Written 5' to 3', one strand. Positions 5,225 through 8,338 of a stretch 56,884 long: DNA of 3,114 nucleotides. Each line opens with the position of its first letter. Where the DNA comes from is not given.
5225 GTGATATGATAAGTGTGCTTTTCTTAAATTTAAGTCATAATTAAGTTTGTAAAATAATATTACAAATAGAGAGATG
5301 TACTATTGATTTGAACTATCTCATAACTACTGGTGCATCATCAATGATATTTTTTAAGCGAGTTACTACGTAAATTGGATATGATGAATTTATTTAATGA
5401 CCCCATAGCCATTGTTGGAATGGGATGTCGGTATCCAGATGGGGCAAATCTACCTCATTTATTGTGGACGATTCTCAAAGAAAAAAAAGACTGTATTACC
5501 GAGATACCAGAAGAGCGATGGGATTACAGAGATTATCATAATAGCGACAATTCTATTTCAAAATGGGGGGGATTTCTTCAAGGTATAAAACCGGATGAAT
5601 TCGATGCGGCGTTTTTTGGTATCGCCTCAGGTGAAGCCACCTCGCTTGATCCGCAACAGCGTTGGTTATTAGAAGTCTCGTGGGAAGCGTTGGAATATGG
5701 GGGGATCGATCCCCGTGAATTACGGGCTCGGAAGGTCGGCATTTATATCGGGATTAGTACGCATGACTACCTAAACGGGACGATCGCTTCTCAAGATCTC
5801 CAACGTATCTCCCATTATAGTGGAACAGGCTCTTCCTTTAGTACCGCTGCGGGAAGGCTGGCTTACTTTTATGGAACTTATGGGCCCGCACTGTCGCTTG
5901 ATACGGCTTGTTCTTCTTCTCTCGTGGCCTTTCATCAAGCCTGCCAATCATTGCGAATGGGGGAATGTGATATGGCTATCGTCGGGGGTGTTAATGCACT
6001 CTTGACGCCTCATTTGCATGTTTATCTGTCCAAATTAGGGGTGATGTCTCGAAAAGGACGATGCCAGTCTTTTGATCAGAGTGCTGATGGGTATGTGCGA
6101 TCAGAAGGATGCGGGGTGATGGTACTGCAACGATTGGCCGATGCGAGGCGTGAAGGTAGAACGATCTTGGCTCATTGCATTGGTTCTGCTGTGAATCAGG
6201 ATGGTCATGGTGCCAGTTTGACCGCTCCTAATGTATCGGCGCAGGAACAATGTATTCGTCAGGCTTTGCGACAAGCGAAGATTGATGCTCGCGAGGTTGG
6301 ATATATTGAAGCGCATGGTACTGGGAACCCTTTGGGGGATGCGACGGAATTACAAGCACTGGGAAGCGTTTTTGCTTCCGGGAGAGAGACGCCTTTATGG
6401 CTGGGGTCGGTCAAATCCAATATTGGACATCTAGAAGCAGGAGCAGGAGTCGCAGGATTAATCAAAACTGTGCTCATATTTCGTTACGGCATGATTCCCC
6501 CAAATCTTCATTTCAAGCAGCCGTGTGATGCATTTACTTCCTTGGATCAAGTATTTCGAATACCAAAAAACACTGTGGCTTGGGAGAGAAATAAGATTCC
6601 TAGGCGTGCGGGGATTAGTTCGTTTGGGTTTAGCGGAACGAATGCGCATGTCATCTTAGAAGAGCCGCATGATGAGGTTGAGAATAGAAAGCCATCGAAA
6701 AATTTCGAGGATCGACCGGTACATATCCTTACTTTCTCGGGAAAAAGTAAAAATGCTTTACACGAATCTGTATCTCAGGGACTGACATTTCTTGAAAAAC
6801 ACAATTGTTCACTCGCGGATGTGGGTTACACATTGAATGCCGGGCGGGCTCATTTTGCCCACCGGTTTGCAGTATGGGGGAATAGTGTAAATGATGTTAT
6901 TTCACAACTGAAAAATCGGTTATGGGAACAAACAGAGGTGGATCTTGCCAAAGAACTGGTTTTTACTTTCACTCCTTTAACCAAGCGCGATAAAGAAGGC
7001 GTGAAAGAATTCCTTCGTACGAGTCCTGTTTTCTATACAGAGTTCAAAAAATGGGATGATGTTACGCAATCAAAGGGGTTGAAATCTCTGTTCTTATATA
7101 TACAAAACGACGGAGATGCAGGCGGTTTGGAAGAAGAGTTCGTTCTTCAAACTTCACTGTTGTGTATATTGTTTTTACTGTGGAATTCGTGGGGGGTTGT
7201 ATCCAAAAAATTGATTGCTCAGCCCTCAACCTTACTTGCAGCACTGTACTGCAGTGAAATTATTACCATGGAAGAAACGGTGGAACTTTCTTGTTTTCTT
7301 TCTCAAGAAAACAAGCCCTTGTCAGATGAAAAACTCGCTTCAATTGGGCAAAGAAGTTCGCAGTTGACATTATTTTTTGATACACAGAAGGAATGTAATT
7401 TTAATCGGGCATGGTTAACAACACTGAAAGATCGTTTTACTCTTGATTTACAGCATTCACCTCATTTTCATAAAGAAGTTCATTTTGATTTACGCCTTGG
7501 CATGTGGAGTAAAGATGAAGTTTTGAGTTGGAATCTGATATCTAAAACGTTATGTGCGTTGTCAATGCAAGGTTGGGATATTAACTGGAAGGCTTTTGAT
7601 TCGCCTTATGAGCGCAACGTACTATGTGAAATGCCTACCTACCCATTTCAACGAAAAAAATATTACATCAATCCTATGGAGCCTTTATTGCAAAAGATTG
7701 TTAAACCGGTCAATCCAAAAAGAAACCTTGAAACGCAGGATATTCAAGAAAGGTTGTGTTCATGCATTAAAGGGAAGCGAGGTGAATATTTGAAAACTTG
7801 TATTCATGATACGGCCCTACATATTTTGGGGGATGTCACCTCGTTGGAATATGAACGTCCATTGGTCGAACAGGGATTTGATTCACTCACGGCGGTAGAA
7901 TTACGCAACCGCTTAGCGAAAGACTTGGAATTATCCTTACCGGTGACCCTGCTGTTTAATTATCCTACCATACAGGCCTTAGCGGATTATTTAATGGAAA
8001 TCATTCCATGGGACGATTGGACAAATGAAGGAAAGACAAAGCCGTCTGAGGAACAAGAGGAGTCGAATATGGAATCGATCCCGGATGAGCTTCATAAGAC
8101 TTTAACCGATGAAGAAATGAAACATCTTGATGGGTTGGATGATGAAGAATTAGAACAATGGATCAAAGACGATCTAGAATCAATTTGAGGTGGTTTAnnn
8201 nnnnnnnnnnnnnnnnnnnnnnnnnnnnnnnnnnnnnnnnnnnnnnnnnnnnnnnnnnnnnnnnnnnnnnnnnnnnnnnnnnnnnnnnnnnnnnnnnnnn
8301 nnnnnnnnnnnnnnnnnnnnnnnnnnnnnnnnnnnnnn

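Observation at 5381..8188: First PKS protein is KS - dead AT - ACP with no loading domain anywhere in the window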

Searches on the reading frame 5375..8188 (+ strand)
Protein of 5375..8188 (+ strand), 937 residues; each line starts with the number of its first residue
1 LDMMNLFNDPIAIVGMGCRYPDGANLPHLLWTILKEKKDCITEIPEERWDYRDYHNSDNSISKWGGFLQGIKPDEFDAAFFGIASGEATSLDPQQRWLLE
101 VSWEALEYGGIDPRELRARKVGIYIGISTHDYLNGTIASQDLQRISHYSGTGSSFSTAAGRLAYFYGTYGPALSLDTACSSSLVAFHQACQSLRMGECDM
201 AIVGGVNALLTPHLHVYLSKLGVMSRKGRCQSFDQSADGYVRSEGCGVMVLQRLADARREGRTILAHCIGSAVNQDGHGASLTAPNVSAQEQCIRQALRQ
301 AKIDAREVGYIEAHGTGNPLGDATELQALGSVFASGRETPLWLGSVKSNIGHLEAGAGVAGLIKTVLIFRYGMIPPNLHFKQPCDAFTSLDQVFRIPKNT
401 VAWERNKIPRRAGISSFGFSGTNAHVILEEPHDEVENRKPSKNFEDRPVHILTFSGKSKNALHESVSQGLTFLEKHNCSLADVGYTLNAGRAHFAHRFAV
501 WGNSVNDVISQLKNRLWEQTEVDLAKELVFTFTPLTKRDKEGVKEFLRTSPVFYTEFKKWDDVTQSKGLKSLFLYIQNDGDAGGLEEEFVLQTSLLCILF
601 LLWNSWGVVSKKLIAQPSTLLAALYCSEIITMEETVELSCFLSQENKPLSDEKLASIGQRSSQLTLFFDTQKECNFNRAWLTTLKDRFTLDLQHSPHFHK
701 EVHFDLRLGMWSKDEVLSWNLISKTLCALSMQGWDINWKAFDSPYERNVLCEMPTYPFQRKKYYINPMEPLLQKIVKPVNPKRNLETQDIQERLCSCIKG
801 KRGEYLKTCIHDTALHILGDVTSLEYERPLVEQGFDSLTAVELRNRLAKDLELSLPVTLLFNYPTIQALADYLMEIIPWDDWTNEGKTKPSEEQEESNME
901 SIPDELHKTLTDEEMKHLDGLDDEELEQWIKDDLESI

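Call 3: search_protein_families(library=pfam, proteins=[window:5375-8188:+])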
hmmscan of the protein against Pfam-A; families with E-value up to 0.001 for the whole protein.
window:5375-8188:+ (937 aa): 8 families
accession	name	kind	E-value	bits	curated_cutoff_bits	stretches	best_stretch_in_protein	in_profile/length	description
PF00109.32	ketoacyl-synt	-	4.5e-87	292.3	20.8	1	9-257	2-252/252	Beta-ketoacyl synthase, N-terminal domain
PF02801.28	Ketoacyl-synt_C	-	6.4e-42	142.8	20.8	1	266-380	2-118/119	Beta-ketoacyl synthase, C-terminal domain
PF22621.2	CurL-like_PKS_C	-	8.2e-17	61.4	27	1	450-512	1-64/64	CurL-like, PKS C-terminal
PF16197.11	KAsynt_C_assoc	-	9.2e-13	49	33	1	391-497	10-107/111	Ketoacyl-synthetase C-terminal extension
PF00550.31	PP-binding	-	1.3e-12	48.2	20.8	1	816-873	9-67/67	Phosphopantetheine attachment site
PF22336.2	RhiE-like_linker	-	1.7e-11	44.4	27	1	454-514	2-62/67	RhiE-like, KS-MAT linker domain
PF00108.29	Thiolase_N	-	1.6e-05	24.9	26.4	1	171-208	77-114/260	Thiolase, N-terminal domain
PF23297.2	ACP_SdgA_C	-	0.00079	19.9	27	0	822-875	28-81/95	Highly reducing polyketide synthase sdgA, C-terminal ACP domain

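Call 9: find_homologous_proteins(query=window:5381-8185:+)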
Query window:5381-8185:+ (935 aa): 8000 proteins with E <= 0.001 among 8000 candidates; the best 120 are listed.
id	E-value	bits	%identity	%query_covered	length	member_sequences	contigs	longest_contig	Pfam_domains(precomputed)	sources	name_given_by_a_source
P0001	0.0e+0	2191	100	100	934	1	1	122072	PF22336.3,PF00109.33,PF22621.3,PF00550.32,PF00108.30,PF02801.29,PF16197.12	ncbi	-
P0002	1.0e-283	962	36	93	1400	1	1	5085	PF22336.3,PF00109.33,PF22621.3,PF00550.32,PF00108.30,PF02801.29,PF16197.12,PF00698.27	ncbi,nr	ncbi:MAG TPA: beta-ketoacyl synthase N-terminal-like domain-containing protein, partial [Terracidiph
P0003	1.6e-282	958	41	67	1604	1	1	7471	PF22336.3,PF00109.33,PF22621.3,PF00550.32,PF00108.30,PF02801.29,PF16197.12,PF00698.27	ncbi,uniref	ncbi:polyketide synthase, partial [Hyalangium sp.]|uniref:polyketide synthase n=1 Tax=Hyalangium sp.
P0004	1.2e-279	949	41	64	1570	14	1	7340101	PF22336.3,PF00109.33,PF22621.3,PF00550.32,PF00108.30,PF02801.29,PF16197.12,PF00698.27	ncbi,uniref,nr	ncbi:type I polyketide synthase [Nostoc sp. ATCC 53789]|uniref:type I polyketide synthase n=1 Tax=No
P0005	1.6e-276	938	43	55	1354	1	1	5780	PF22336.3,PF00109.33,PF22621.3,PF00550.32,PF00108.30,PF02801.29,PF23297.2,PF16197.12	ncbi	-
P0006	9.7e-270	916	49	45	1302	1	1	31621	PF22336.3,PF00109.33,PF22621.3,PF00550.32,PF00108.30,PF02801.29,PF23297.2,PF16197.12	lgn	-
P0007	2.2e-266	905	50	47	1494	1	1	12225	PF00109.33,PF21089.4,PF00550.32,PF14765.13,PF00108.30,PF02801.29,PF16197.12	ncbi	ncbi:MAG: beta-ketoacyl synthase N-terminal-like domain-containing protein, partial [Gammaproteobact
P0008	8.5e-265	899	44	55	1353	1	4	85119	PF22336.3,PF00109.33,PF22621.3,PF00550.32,PF00108.30,PF02801.29,PF16197.12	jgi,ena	-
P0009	7.2e-260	883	48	47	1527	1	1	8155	PF00109.33,PF21089.4,PF00550.32,PF14765.13,PF00108.30,PF02801.29,PF16197.12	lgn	-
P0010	1.2e-257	876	36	93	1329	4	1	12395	PF00109.33,PF22621.3,PF00550.32,PF00108.30,PF02801.29,PF16197.12,PF00698.27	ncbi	ncbi:MAG TPA: beta-ketoacyl synthase N-terminal-like domain-containing protein, partial [Myxococcace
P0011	2.1e-255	868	48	45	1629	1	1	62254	PF08659.17,PF00109.33,PF22621.3,PF00550.32,PF13561.13,PF00108.30,PF00106.32,PF02801.29,PF23297.2,PF16197.12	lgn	-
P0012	3.1e-252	858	39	68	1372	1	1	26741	PF22336.3,PF00109.33,PF22621.3,PF00550.32,PF00108.30,PF02801.29,PF16197.12,PF00698.27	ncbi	-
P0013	7.1e-250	850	39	67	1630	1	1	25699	PF22336.3,PF08545.17,PF00109.33,PF22621.3,PF00550.32,PF00108.30,PF08990.17,PF02801.29,PF16197.12,PF00698.27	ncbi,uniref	ncbi:beta-ketoacyl synthase N-terminal-like domain-containing protein, partial [Streptomyces sp. NPD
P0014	2.9e-248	845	44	53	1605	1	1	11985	PF22336.3,PF00109.33,PF22621.3,PF00108.30,PF02801.29,PF16197.12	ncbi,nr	ncbi:MAG: hypothetical protein HQK69_03520, partial [Desulfamplus sp.]|nr:hypothetical protein [Desu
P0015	2.8e-242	825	-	-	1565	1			PF00109.33,PF22621.3,PF00550.32,PF00108.30,PF02801.29,PF16197.12,PF00698.27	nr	nr:type I polyketide synthase [Streptomyces sp. SAJ15]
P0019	8.1e-238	810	37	81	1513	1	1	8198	PF22336.3,PF00109.33,PF22621.3,PF00550.32,PF00108.30,PF02801.29,PF23297.2,PF16197.12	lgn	-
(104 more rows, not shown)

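Call 10: find_encoding_contigs(protein=P0001, flank=10000, max_places=4)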
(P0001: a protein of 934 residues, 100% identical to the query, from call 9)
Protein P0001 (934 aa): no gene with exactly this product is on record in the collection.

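Call 11: list_cluster_members(proteins=[P0001])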
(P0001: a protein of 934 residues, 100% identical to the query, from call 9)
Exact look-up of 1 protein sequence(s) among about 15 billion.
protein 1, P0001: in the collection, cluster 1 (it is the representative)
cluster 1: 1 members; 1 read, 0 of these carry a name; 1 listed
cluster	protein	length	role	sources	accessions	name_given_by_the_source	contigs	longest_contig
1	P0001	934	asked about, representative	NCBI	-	-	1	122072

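Call 15: search_protein_families(library=pfam, proteins=[P0019, P0005, P0008, P0006, P0014], max_evalue=0.00001)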
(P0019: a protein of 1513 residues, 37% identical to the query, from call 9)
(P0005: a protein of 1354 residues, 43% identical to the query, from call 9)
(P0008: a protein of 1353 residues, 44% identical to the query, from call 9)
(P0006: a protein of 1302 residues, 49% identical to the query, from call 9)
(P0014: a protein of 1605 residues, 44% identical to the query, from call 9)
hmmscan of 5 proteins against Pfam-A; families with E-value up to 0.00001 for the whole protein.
P0019 (1513 aa): 7 families
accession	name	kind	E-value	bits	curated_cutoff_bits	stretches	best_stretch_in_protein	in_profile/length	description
PF00109.32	ketoacyl-synt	-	4.5e-180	596.9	20.8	2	732-983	2-252/252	Beta-ketoacyl synthase, N-terminal domain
PF02801.28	Ketoacyl-synt_C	-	4.4e-78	259.4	20.8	2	991-1108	1-118/119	Beta-ketoacyl synthase, C-terminal domain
PF16197.11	KAsynt_C_assoc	-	8.4e-28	97.4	33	2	1119-1221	10-107/111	Ketoacyl-synthetase C-terminal extension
PF22621.2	CurL-like_PKS_C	-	2.9e-25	88.5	27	2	1175-1236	2-64/64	CurL-like, PKS C-terminal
PF22336.2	RhiE-like_linker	-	7e-13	48.8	27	1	1177-1242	1-66/67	RhiE-like, KS-MAT linker domain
PF00550.31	PP-binding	-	6.6e-11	42.7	20.8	1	600-666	2-67/67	Phosphopantetheine attachment site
PF00108.29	Thiolase_N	-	2e-09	37.7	26.4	0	159-197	77-115/260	Thiolase, N-terminal domain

P0005 (1354 aa): 8 families
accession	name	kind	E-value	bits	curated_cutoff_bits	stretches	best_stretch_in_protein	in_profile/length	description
PF00109.32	ketoacyl-synt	-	8.5e-193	638.6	20.8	2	647-897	2-252/252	Beta-ketoacyl synthase, N-terminal domain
PF02801.28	Ketoacyl-synt_C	-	3.6e-86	285.5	20.8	2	253-369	1-119/119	Beta-ketoacyl synthase, C-terminal domain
PF22621.2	CurL-like_PKS_C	-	1.2e-41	140.9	27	2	1085-1146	2-64/64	CurL-like, PKS C-terminal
PF16197.11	KAsynt_C_assoc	-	4.1e-34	117.8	33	2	1026-1131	2-107/111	Ketoacyl-synthetase C-terminal extension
PF22336.2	RhiE-like_linker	-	8e-26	90.3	27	2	1088-1148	2-62/67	RhiE-like, KS-MAT linker domain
PF00550.31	PP-binding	-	1.6e-22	80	20.8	2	561-629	2-67/67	Phosphopantetheine attachment site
PF00108.29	Thiolase_N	-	5.7e-11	42.7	26.4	0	811-849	77-115/260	Thiolase, N-terminal domain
PF23297.2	ACP_SdgA_C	-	1.1e-06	29.1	27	0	1238-1295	4-60/95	Highly reducing polyketide synthase sdgA, C-terminal ACP domain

P0008 (1353 aa): 7 families
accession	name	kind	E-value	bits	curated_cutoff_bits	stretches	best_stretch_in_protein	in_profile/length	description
PF00109.32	ketoacyl-synt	-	8e-181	599.4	20.8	2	736-988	2-252/252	Beta-ketoacyl synthase, N-terminal domain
PF02801.28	Ketoacyl-synt_C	-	7e-88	291.1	20.8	2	312-431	2-118/119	Beta-ketoacyl synthase, C-terminal domain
PF16197.11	KAsynt_C_assoc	-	2.3e-26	92.8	33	2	435-537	2-91/111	Ketoacyl-synthetase C-terminal extension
PF00550.31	PP-binding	-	2.5e-21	76.1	20.8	2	650-715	3-67/67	Phosphopantetheine attachment site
PF22621.2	CurL-like_PKS_C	-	6.6e-14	52.1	27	1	505-567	1-64/64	CurL-like, PKS C-terminal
PF00108.29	Thiolase_N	-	3.6e-12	46.7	26.4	1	880-938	53-113/260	Thiolase, N-terminal domain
PF22336.2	RhiE-like_linker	-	7.3e-06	26.3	27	0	509-569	2-62/67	RhiE-like, KS-MAT linker domain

P0006 (1302 aa): 8 families
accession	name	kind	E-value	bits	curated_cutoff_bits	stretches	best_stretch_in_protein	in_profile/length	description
PF00109.32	ketoacyl-synt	-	1e-190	631.8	20.8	2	30-280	2-252/252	Beta-ketoacyl synthase, N-terminal domain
PF02801.28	Ketoacyl-synt_C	-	1.1e-88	293.6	20.8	2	960-1076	1-118/119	Beta-ketoacyl synthase, C-terminal domain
PF00550.31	PP-binding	-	1.2e-23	83.6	20.8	2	608-676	2-67/67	Phosphopantetheine attachment site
PF16197.11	KAsynt_C_assoc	-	8.1e-21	74.9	33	2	408-512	1-103/111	Ketoacyl-synthetase C-terminal extension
PF22621.2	CurL-like_PKS_C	-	1.7e-20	73.1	27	1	471-533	2-64/64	CurL-like, PKS C-terminal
PF22336.2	RhiE-like_linker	-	1.2e-15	57.6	27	1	474-534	2-61/67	RhiE-like, KS-MAT linker domain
PF23297.2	ACP_SdgA_C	-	3.2e-11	43.6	27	0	606-681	12-84/95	Highly reducing polyketide synthase sdgA, C-terminal ACP domain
PF00108.29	Thiolase_N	-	1.9e-09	37.8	26.4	0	186-230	67-113/260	Thiolase, N-terminal domain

P0014 (1605 aa): 6 families
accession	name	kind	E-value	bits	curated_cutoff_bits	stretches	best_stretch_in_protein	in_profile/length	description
PF00109.32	ketoacyl-synt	-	4.3e-193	639.6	20.8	2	54-304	2-251/252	Beta-ketoacyl synthase, N-terminal domain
PF02801.28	Ketoacyl-synt_C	-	1.8e-87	289.7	20.8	2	1037-1154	1-118/119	Beta-ketoacyl synthase, C-terminal domain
PF16197.11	KAsynt_C_assoc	-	1e-26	94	33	2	1157-1292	1-107/111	Ketoacyl-synthetase C-terminal extension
PF22621.2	CurL-like_PKS_C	-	1.5e-26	92.6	27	2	1245-1302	2-59/64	CurL-like, PKS C-terminal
PF22336.2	RhiE-like_linker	-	9.5e-11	42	27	1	1247-1312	1-65/67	RhiE-like, KS-MAT linker domain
PF00108.29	Thiolase_N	-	3e-10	40.4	26.4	0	941-978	75-112/260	Thiolase, N-terminal domain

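Call 74: predict_structure(alignment_id=A3)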
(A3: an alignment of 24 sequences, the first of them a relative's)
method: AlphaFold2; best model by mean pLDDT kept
length: 934 residues; sequences in the alignment: 24
mean_pLDDT: 81.2   pTM: 0.79
mean pLDDT of the five models: 81.2, 81.1, 80.2, 79.0, 77.4
residues with pLDDT >= 90: 420; 70-90: 317; 50-70: 109; < 50: 88
segments of 3 or more residues with pLDDT < 50: 432-434, 665-675, 682-684, 687-698, 773-784, 880-913, 915-918, 932-934
pLDDT, mean of each block of 10 residues (from residue 1): 80 96 95 96 87 78 89 91 86 96 94 92 87 61 71 90 94 77 97 96 91 86 90 92 97 91 96 79 91 97 95 80 94 90 94 94 97 94 82 95 91 87 92 52 91 91 94 90 91 92 93 62 79 84 92 95 91 74 84 93 86 83 87 85 58 55 46 48 48 48 78 87 90 89 78 92 70 38 55 81 90 73 86 75 85 85 94 72 33 28 35 48 65 46
secondary structure, 60 per line:
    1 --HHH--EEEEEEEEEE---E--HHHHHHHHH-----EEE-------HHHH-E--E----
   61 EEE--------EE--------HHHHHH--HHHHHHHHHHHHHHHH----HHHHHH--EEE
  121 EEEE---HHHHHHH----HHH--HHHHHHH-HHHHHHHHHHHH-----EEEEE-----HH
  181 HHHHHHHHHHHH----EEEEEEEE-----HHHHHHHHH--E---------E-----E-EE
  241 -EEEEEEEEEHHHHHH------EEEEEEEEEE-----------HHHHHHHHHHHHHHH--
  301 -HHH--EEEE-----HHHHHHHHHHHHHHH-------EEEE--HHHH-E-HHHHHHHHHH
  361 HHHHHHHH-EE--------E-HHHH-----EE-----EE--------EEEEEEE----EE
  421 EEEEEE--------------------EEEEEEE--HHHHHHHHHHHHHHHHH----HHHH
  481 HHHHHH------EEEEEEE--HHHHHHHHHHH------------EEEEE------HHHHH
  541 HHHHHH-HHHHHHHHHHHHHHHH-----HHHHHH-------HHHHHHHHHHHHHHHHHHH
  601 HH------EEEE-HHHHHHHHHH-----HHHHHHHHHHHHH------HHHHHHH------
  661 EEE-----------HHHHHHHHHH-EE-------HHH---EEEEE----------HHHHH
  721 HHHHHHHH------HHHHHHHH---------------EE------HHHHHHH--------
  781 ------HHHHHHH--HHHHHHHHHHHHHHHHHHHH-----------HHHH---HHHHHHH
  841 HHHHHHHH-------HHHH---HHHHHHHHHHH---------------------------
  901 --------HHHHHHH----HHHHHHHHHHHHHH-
elements in order (helices of 4 or more, strands of 3 or more residues): E8-17 H24-32 E38-40 H48-51 E61-63 H82-87 H90-105 H110-115 E118-124 H128-134 H144-150 H152-163 E169-173 H179-192 E197-204 H210-218 E242-250 H251-256 E263-272 H284-298 E307-310 H316-330 E338-341 H344-347 H351-368 H382-385 E408-414 E419-426 E447-453 H456-472 H477-486 E493-499 H502-512 E525-529 H536-546 H548-563 H569-574 H582-602 E609-612 H614-623 H629-641 H648-654 E661-663 H675-684 E701-705 H716-728 H735-742 H766-772 H787-793 H796-815 H827-830 H834-848 H856-859 H863-873 H909-915 H920-933

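Call 76: fold_search(model_id=the predicted structure, library=pdb)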
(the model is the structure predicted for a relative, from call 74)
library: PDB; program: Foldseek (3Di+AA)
matches with E <= 10: 1445; with E <= 0.001: 1080
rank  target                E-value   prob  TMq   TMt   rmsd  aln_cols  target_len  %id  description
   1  4mz0_A                2.0e-64  1.00  0.70  0.73   5.4       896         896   32  Structure of a ketosynthase-acyltransferase di-domain from module CurL of the curacin A polyketide synthase (released 2014-01-29)
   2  8tjn_B                8.8e-63  1.00  0.70  0.74   8.1       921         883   30  Crosslinked 6-deoxyerythronolide B synthase (DEBS) Module 1 in complex with antibody fragment 1B2: Crosslinked State 1 (released 2024-07-24)
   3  9pat_B                3.5e-62  1.00  0.65  0.57   7.0       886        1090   31  Antibody (1B2) Bound Rifamycin Synthetase Module 1 in the Transacylation Mode (released 2025-07-23)
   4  4mz0_B                6.9e-62  1.00  0.65  0.74   7.8       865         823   33  Structure of a ketosynthase-acyltransferase di-domain from module CurL of the curacin A polyketide synthase (released 2014-01-29)
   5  9d2z_A                2.1e-61  1.00  0.61  0.65   8.0       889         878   29  Cryo-EM structure of mycocerosic acid synthase with single KS-ACP crosslink using C16 alpha-bromoamide. Complex B (released 2025-08-13)
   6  8tko_B                2.6e-61  1.00  0.67  0.69   6.5       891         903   31  KS-AT core of 6-deoxyerythronolide B synthase (DEBS) Module 3 crosslinked with its translocation ACP partner of Module (released 2024-07-31)
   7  8tjp_A                3.2e-61  1.00  0.66  0.69   6.6       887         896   30  KS-AT core of 6-deoxyerythronolide B synthase (DEBS) Module 3 crosslinked with its elongation ACP partner (released 2024-07-24)
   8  9pat_A                6.1e-61  1.00  0.65  0.43   7.2       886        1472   31  Antibody (1B2) Bound Rifamycin Synthetase Module 1 in the Transacylation Mode (released 2025-07-23)
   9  8tko_A                6.4e-61  1.00  0.67  0.69   6.4       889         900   31  KS-AT core of 6-deoxyerythronolide B synthase (DEBS) Module 3 crosslinked with its translocation ACP partner of Module (released 2024-07-31)
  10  9d2z_B                7.9e-61  1.00  0.62  0.66   8.4       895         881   30  Cryo-EM structure of mycocerosic acid synthase with single KS-ACP crosslink using C16 alpha-bromoamide. Complex B (released 2025-08-13)
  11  7m7e_A                1.6e-60  1.00  0.67  0.68   6.5       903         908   30  6-Deoxyerythronolide B synthase (DEBS) hybrid module (M3/1) in complex with antibody fragment 1B2 (released 2021-11-17)
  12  8tpw_A                2.2e-60  1.00  0.66  0.68   6.3       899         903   30  Crosslinked 6-deoxyerythronolide B synthase (DEBS) Module 3 in complex with antibody fragment 1B2: cis-oriented 1B2 an (released 2024-08-07)
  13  6c9u_A                3.7e-60  1.00  0.67  0.70   6.6       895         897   30  Crystal structure of [KS3][AT3] didomain from module 3 of 6-deoxyerthronolide B synthase in complex with antibody frag (released 2018-05-23)
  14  8tpw_B                6.2e-60  1.00  0.64  0.66   9.3       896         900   30  Crosslinked 6-deoxyerythronolide B synthase (DEBS) Module 3 in complex with antibody fragment 1B2: cis-oriented 1B2 an (released 2024-08-07)
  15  7s6d_B                8.5e-60  1.00  0.66  0.69   7.0       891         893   29  CryoEM structure of modular PKS holo-Lsd14 bound to antibody fragment 1B2, composite structure (released 2021-11-03)
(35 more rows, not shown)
